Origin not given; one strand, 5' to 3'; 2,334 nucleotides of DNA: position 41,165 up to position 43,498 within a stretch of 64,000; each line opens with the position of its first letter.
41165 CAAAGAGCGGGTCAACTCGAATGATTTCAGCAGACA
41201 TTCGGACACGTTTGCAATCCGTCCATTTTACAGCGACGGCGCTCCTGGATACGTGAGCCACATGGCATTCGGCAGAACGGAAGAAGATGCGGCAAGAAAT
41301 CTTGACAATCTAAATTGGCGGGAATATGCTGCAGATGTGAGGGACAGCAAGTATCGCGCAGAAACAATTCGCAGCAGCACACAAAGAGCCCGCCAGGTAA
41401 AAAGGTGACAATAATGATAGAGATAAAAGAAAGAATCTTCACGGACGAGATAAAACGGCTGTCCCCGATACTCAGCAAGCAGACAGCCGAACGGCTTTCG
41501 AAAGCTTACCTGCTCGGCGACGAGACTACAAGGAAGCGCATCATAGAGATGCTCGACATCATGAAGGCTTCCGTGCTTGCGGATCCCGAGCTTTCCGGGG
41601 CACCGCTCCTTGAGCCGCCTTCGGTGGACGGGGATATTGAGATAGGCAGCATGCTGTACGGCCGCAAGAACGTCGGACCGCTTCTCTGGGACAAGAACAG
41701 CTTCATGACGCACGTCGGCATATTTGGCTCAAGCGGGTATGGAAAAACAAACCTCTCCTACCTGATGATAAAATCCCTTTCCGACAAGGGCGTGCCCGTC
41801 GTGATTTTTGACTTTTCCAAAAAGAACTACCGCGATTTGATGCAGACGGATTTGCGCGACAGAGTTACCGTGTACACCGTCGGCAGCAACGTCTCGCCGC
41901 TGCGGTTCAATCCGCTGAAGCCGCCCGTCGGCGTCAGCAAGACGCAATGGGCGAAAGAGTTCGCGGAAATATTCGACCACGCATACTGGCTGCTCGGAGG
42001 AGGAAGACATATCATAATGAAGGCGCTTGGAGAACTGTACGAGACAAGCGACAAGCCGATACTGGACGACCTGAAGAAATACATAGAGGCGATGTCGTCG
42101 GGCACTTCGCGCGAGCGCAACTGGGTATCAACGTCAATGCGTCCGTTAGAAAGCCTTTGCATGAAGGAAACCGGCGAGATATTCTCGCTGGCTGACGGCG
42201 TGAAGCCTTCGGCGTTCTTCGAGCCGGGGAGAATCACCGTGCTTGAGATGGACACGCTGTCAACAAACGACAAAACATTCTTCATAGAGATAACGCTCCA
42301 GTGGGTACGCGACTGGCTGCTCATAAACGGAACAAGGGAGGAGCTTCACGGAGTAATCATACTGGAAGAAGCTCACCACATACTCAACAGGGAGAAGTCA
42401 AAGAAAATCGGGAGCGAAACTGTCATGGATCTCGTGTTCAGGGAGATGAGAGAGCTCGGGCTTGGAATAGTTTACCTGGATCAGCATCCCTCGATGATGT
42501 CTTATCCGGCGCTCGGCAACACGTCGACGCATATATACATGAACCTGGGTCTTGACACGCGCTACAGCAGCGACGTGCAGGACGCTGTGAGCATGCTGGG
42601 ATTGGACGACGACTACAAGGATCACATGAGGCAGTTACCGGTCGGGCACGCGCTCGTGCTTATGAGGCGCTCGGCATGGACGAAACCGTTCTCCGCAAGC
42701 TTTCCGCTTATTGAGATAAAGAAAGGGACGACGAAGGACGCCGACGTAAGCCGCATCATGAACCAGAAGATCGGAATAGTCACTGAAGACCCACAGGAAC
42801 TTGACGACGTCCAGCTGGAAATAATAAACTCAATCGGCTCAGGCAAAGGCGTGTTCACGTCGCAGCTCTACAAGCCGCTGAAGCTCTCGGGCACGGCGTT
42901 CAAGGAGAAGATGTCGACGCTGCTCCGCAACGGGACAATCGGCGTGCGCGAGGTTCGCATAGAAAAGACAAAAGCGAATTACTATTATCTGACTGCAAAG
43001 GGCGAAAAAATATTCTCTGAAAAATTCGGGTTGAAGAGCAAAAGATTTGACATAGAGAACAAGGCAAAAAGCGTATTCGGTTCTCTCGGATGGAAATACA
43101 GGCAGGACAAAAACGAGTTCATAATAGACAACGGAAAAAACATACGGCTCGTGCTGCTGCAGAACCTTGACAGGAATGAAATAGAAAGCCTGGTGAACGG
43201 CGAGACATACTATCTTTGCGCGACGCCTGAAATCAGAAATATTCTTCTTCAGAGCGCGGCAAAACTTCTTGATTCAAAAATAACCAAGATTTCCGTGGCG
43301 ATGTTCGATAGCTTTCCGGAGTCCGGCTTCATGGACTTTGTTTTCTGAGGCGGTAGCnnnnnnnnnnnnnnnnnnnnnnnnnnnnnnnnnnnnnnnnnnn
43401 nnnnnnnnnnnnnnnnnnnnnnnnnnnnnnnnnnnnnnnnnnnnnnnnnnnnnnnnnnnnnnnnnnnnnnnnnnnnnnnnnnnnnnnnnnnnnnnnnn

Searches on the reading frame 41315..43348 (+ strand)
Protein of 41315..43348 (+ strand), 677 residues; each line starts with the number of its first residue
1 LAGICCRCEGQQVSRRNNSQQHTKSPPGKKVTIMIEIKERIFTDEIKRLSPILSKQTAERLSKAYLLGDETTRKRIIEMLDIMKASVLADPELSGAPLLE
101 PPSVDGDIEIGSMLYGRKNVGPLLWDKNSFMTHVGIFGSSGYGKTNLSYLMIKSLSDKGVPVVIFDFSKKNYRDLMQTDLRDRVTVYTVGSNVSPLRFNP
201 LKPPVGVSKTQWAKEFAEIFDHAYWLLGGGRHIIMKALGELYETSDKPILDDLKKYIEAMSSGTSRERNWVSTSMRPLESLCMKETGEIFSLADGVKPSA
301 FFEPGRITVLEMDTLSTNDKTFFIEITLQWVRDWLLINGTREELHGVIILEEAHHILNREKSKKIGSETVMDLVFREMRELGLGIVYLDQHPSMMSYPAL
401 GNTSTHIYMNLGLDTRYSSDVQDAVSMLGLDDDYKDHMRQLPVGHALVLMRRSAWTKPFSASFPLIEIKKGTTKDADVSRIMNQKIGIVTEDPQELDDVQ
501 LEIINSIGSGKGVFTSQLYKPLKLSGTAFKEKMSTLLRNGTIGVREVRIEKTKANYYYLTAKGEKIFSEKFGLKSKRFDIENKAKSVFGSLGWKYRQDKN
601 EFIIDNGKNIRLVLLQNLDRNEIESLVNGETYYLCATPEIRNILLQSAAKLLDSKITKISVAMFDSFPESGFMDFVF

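Call 24: search_protein_families(library=ncbifam, proteins=[window:41315-43348:+], max_evalue=1e-10)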
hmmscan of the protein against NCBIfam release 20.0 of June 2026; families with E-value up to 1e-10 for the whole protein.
window:41315-43348:+ (677 aa): 2 families
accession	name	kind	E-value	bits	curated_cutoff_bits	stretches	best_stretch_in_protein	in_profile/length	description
NF033849.1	ser_rich_anae_1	subfamily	6.4e-20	70.2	650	1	128-244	756-882/1163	serine-rich protein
NF053655.1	CedD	equivalog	4e-19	68.7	600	1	103-448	194-512/527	DNA-translocating ATPase CedD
